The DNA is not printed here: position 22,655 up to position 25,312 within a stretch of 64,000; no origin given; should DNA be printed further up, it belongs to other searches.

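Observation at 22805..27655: Tandem triplication of ArnT/PMT-like GT-C membrane glycosyltransferases, the last fused to a GT4 domain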

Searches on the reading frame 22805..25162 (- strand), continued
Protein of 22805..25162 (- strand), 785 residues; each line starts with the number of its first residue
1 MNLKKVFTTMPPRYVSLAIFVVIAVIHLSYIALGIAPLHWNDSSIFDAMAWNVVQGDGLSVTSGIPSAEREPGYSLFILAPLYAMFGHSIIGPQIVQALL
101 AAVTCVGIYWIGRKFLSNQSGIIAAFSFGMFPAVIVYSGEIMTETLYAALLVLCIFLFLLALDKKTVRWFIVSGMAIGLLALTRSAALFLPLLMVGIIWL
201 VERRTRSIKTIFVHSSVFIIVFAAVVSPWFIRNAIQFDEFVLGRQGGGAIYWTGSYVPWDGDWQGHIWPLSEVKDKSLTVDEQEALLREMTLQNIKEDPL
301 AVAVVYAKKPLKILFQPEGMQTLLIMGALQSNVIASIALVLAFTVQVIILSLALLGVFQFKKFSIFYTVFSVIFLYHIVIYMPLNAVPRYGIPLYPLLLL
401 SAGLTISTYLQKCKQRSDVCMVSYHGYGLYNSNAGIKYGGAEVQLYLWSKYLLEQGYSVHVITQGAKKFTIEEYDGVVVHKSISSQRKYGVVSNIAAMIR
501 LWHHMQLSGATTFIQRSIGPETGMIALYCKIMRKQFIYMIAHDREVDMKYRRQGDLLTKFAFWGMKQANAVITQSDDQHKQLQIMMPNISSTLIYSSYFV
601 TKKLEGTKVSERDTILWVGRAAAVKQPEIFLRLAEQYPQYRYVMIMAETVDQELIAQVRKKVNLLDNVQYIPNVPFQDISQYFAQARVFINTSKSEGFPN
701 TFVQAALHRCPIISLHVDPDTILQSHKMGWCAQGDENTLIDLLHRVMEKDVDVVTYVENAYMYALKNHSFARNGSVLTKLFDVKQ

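Call 37: search_protein_families(library=pfam, proteins=[P0021, P0022, P0024, P0045, P0083, P0084, P0133, P0139, P0065, P0096], max_evalue=0.001)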
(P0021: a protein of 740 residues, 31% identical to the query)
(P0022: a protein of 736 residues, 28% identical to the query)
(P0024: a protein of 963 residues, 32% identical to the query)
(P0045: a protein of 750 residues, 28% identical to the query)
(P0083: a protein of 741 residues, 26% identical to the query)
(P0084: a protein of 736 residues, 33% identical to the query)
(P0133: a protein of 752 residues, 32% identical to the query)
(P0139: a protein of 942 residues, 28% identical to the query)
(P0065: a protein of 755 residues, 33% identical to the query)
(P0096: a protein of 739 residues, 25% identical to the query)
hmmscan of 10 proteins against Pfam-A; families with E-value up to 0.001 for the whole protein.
P0021 (740 aa): 5 families
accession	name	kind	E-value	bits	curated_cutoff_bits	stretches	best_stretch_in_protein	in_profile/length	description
PF00534.26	Glycos_transf_1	-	3.4e-24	85.7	26.4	2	557-712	10-170/172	Glycosyl transferases group 1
PF13439.12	Glyco_transf_4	-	1.5e-20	74.3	28.5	2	392-552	1-166/170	Glycosyltransferase Family 4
PF13692.12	Glyco_trans_1_4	-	3.8e-18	66.6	27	2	564-700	3-142/142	Glycosyl transferases group 1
PF13477.12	Glyco_trans_4_2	-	1.3e-14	55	23.4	1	402-530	16-139/139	Glycosyl transferase 4-like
PF13579.12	Glyco_trans_4_4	-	2.5e-11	44.6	29.7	1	393-540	1-145/158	Glycosyl transferase 4-like domain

P0022 (736 aa): 6 families
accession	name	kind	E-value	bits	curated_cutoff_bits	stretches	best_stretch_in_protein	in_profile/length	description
PF13692.12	Glyco_trans_1_4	-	2.6e-21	76.8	27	2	200-306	3-113/142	Glycosyl transferases group 1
PF13439.12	Glyco_transf_4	-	5.5e-17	62.7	28.5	2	32-186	1-165/170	Glycosyltransferase Family 4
PF00534.26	Glycos_transf_1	-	1.3e-16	61.1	26.4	2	196-303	13-124/172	Glycosyl transferases group 1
PF13579.12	Glyco_trans_4_4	-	1.9e-14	54.7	29.7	2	403-550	1-149/158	Glycosyl transferase 4-like domain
PF13524.12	Glyco_trans_1_2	-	3.6e-10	40.4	25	1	214-359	3-139/144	Glycosyl transferase-like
PF20706.3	GT4-conflict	-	0.00029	20.4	26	0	265-299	275-309/385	Family 4 Glycosyltransferase in conflict systems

P0024 (963 aa): 4 families
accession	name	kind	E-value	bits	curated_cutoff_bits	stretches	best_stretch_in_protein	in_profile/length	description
PF13692.12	Glyco_trans_1_4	-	2.3e-24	86.7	27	2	388-522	2-142/142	Glycosyl transferases group 1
PF00534.26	Glycos_transf_1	-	1.2e-22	80.8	26.4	2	383-534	11-170/172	Glycosyl transferases group 1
PF20706.3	GT4-conflict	-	1.7e-08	34.3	26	0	385-553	195-371/385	Family 4 Glycosyltransferase in conflict systems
PF13439.12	Glyco_transf_4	-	2.2e-05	25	28.5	0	598-781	2-167/170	Glycosyltransferase Family 4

P0045 (750 aa): 7 families
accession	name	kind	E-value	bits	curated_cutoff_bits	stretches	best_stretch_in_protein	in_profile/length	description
PF00534.26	Glycos_transf_1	-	2.1e-49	167.8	26.4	2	180-348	2-170/172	Glycosyl transferases group 1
PF13692.12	Glyco_trans_1_4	-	1.8e-36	126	27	2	195-336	3-142/142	Glycosyl transferases group 1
PF13439.12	Glyco_transf_4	-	1.7e-21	77.5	28.5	2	16-182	8-170/170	Glycosyltransferase Family 4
PF13477.12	Glyco_trans_4_2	-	5e-11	43.4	23.4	1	19-133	16-120/139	Glycosyl transferase 4-like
PF13524.12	Glyco_trans_1_2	-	4.9e-09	36.7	25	1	214-359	5-137/144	Glycosyl transferase-like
PF20706.3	GT4-conflict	-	1.7e-08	34.3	26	1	162-319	165-330/385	Family 4 Glycosyltransferase in conflict systems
PF13579.12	Glyco_trans_4_4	-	2.6e-07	31.6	29.7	1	15-134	5-117/158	Glycosyl transferase 4-like domain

P0083 (741 aa): 7 families
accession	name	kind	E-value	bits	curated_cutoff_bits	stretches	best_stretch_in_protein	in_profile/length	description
PF00534.26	Glycos_transf_1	-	1e-56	191.6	26.4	2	193-347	10-168/172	Glycosyl transferases group 1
PF13692.12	Glyco_trans_1_4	-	7.5e-48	162.8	27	2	200-336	3-141/142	Glycosyl transferases group 1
PF13439.12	Glyco_transf_4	-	5.2e-24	85.6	28.5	2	11-186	2-169/170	Glycosyltransferase Family 4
PF13524.12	Glyco_trans_1_2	-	1.1e-14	55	25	1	222-363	8-141/144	Glycosyl transferase-like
PF20706.3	GT4-conflict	-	1.3e-09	38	26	1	171-321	169-327/385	Family 4 Glycosyltransferase in conflict systems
PF13579.12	Glyco_trans_4_4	-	1.5e-06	29.1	29.7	1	11-182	1-158/158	Glycosyl transferase 4-like domain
PF02350.25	Epimerase_2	-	2.1e-05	24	30.6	0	208-361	192-343/347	UDP-N-acetylglucosamine 2-epimerase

P0084 (736 aa): 5 families
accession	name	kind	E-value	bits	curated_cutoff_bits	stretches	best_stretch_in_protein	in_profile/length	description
PF00535.33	Glycos_transf_2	-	9.5e-33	113.9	23.3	1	2-154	1-158/168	Glycosyl transferase family 2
PF00534.26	Glycos_transf_1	-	1.9e-19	70.3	26.4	1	553-701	8-161/172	Glycosyl transferases group 1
PF10111.15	Glyco_tranf_2_2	-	7.6e-13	49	27.3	1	2-202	1-221/276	Glycosyltransferase like family 2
PF13692.12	Glyco_trans_1_4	-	2.2e-12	47.9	27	1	562-698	4-142/142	Glycosyl transferases group 1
PF13641.12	Glyco_tranf_2_3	-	7.3e-09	36.4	27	1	2-191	4-204/230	Glycosyltransferase like family 2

P0133 (752 aa): 7 families
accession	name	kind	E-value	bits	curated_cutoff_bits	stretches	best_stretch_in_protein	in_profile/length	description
PF00534.26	Glycos_transf_1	-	3.7e-51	173.5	26.4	2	204-357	11-168/172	Glycosyl transferases group 1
PF13692.12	Glyco_trans_1_4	-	4.9e-47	160.2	27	2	208-346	2-141/142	Glycosyl transferases group 1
PF13439.12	Glyco_transf_4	-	2.3e-21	77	28.5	1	23-196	2-166/170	Glycosyltransferase Family 4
PF13579.12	Glyco_trans_4_4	-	1.3e-11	45.5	29.7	1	23-194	1-157/158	Glycosyl transferase 4-like domain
PF13524.12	Glyco_trans_1_2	-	2.4e-07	31.2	25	0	224-361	4-128/144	Glycosyl transferase-like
PF20706.3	GT4-conflict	-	2.4e-07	30.5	26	0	198-324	188-322/385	Family 4 Glycosyltransferase in conflict systems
PF13477.12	Glyco_trans_4_2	-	1.9e-06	28.5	23.4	1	43-152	26-124/139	Glycosyl transferase 4-like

P0139 (942 aa): 6 families
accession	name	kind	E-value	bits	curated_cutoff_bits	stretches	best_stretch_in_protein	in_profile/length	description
PF13692.12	Glyco_trans_1_4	-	5.2e-26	92.1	27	2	235-368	2-142/142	Glycosyl transferases group 1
PF00534.26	Glycos_transf_1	-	2.7e-23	82.8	26.4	2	230-381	11-171/172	Glycosyl transferases group 1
PF13524.12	Glyco_trans_1_2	-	7.6e-12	45.8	25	2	282-397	26-143/144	Glycosyl transferase-like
PF13439.12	Glyco_transf_4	-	5.2e-10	40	28.5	1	33-218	1-163/170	Glycosyltransferase Family 4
PF13579.12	Glyco_trans_4_4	-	1.9e-09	38.5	29.7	1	34-216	1-152/158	Glycosyl transferase 4-like domain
PF20706.3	GT4-conflict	-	1.8e-07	30.9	26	0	293-332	270-309/385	Family 4 Glycosyltransferase in conflict systems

P0065 (755 aa): 6 families
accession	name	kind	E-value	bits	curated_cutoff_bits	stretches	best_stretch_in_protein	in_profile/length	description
PF00534.26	Glycos_transf_1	-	4.4e-51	173.3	26.4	2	565-736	14-171/172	Glycosyl transferases group 1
PF13692.12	Glyco_trans_1_4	-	4e-44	150.8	27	2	567-696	2-128/142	Glycosyl transferases group 1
PF13439.12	Glyco_transf_4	-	3.9e-20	73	28.5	1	386-545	2-168/170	Glycosyltransferase Family 4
PF13579.12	Glyco_trans_4_4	-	3.8e-12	47.3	29.7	1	386-541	1-157/158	Glycosyl transferase 4-like domain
PF13524.12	Glyco_trans_1_2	-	1.5e-11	44.9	25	1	216-367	3-142/144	Glycosyl transferase-like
PF20706.3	GT4-conflict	-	6.4e-08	32.4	26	1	566-726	197-360/385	Family 4 Glycosyltransferase in conflict systems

P0096 (739 aa): 5 families
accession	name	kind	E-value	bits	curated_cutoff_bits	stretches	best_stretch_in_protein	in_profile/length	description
PF00534.26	Glycos_transf_1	-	3.2e-28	98.8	26.4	2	562-713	14-169/172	Glycosyl transferases group 1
PF13692.12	Glyco_trans_1_4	-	5.3e-21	75.8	27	2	192-328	2-142/142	Glycosyl transferases group 1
PF20706.3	GT4-conflict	-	1.8e-05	24.3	26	0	543-732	173-370/385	Family 4 Glycosyltransferase in conflict systems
PF13439.12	Glyco_transf_4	-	2e-05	25.1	28.5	0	26-172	1-155/170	Glycosyltransferase Family 4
PF13524.12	Glyco_trans_1_2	-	0.00081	19.8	25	0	591-731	15-143/144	Glycosyl transferase-like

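Call 63: predict_structure(alignment_id=A7)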
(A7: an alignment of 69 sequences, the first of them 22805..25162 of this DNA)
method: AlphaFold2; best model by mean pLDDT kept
length: 785 residues; sequences in the alignment: 69
mean_pLDDT: 85.2   pTM: 0.71
mean pLDDT of the five models: 85.2, 83.6, 83.4, 83.1, 81.9
residues with pLDDT >= 90: 442; 70-90: 231; 50-70: 68; < 50: 44
segments of 3 or more residues with pLDDT < 50: 37-42, 134-136, 243-272
pLDDT, mean of each block of 10 residues (from residue 1): 73 95 91 61 66 79 52 73 86 87 95 93 91 56 82 93 93 92 80 91 86 94 89 69 41 40 39 68 76 77 70 59 76 84 84 89 90 88 63 84 87 75 96 92 97 96 86 96 85 89 95 96 97 96 92 91 97 95 96 96 82 96 97 98 95 97 98 94 97 92 96 96 97 98 94 94 97 96 66
secondary structure, 60 per line:
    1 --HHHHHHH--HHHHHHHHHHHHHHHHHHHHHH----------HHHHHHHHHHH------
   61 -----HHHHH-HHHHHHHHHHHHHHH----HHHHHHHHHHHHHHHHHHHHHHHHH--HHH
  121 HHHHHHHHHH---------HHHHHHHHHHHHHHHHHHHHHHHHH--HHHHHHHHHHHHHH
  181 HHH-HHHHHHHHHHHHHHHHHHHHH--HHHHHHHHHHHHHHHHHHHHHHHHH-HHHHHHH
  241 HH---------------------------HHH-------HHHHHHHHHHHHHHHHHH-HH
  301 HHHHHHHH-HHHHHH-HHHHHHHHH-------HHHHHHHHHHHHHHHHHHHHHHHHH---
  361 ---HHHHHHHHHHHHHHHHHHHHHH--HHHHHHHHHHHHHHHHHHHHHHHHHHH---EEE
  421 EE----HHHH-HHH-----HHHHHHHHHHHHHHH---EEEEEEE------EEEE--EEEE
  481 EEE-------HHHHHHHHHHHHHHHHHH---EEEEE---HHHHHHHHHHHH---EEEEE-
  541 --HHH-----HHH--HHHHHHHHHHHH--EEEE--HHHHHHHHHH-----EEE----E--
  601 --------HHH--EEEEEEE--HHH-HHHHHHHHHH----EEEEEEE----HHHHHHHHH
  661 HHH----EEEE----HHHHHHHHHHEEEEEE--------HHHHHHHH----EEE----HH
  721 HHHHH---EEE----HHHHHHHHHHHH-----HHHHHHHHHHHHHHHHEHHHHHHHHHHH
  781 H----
elements in order (helices of 4 or more, strands of 3 or more residues): H3-9 H12-33 H44-54 H66-70 H72-86 H91-115 H118-130 H140-164 H167-183 H185-205 H208-232 H234-242 H280-297 H299-308 H310-315 H317-325 H333-357 H364-385 H388-414 E418-422 H427-430 H440-454 E458-464 E471-474 E477-483 H491-508 E512-516 H520-531 E535-539 H556-567 E570-573 H576-585 E591-593 E614-620 H627-636 E641-647 H652-663 E668-671 H676-685 E686-691 H700-707 E712-714 H719-725 E729-731 H736-747 H753-768 H770-781

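Call 69: fold_search(model_id=the predicted structure, library=pdb)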
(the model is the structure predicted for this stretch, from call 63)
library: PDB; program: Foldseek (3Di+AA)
matches with E <= 10: 1287; with E <= 0.001: 402
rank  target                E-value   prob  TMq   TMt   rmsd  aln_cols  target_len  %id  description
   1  3mbo_C                8.8e-13  1.00  0.38  0.76   4.6       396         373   16  Crystal Structure of the Glycosyltransferase BaBshA bound with UDP and L-malate (released 2010-09-29)
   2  5d01_B                1.0e-12  1.00  0.38  0.78   3.9       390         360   11  Crystal structure of BshA from B. subtilis complexed with N-acetylglucosaminyl-malate (released 2016-09-07)
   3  5d01_A                2.2e-12  1.00  0.38  0.78   3.9       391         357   12  Crystal structure of BshA from B. subtilis complexed with N-acetylglucosaminyl-malate (released 2016-09-07)
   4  3mbo_A                2.4e-12  1.00  0.38  0.75   4.8       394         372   15  Crystal Structure of the Glycosyltransferase BaBshA bound with UDP and L-malate (released 2010-09-29)
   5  6d9t                  4.0e-12  1.00  0.39  0.78   4.4       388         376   13  BshA from Staphylococcus aureus complexed with UDP (released 2019-05-08)
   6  3mbo_E                6.2e-12  1.00  0.38  0.75   4.7       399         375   16  Crystal Structure of the Glycosyltransferase BaBshA bound with UDP and L-malate (released 2010-09-29)
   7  3c48_A                6.2e-12  1.00  0.24  0.42  11.8       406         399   14  Structure of the retaining glycosyltransferase MshA: The first step in mycothiol biosynthesis. Organism: Corynebacteri (released 2008-03-25)
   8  3fro_A                7.4e-12  1.00  0.36  0.61   5.9       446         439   15  Crystal structure of Pyrococcus abyssi glycogen synthase with open and closed conformations (released 2010-01-12)
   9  6n1x                  7.7e-12  1.00  0.40  0.78   4.2       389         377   12  BshA from Staphylococcus aureus complexed with UDP and N-acetylglucosamine (released 2019-08-21)
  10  2jjm_A                1.0e-11  1.00  0.37  0.76   4.3       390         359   14  Crystal Structure of a family GT4 glycosyltransferase from Bacillus anthracis ORF BA1558. (released 2008-08-05)
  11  6kih_B                1.1e-11  1.00  0.39  0.71   5.0       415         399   15  Sucrose-phosphate synthase (tll1590) from Thermosynechococcus elongatus (released 2020-05-27)
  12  5d00_B                1.3e-11  1.00  0.38  0.79   3.9       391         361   12  Crystal structure of BshA from B. subtilis complexed with N-acetylglucosaminyl-malate and UMP (released 2016-09-07)
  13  3c48_B                1.9e-11  1.00  0.23  0.41  11.6       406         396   13  Structure of the retaining glycosyltransferase MshA: The first step in mycothiol biosynthesis. Organism: Corynebacteri (released 2008-03-25)
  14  6eji_A                2.1e-11  1.00  0.39  0.79   4.0       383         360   16  Structure of a glycosyltransferase (released 2018-02-07)
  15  6kih_A                2.4e-11  1.00  0.39  0.72   4.9       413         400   15  Sucrose-phosphate synthase (tll1590) from Thermosynechococcus elongatus (released 2020-05-27)
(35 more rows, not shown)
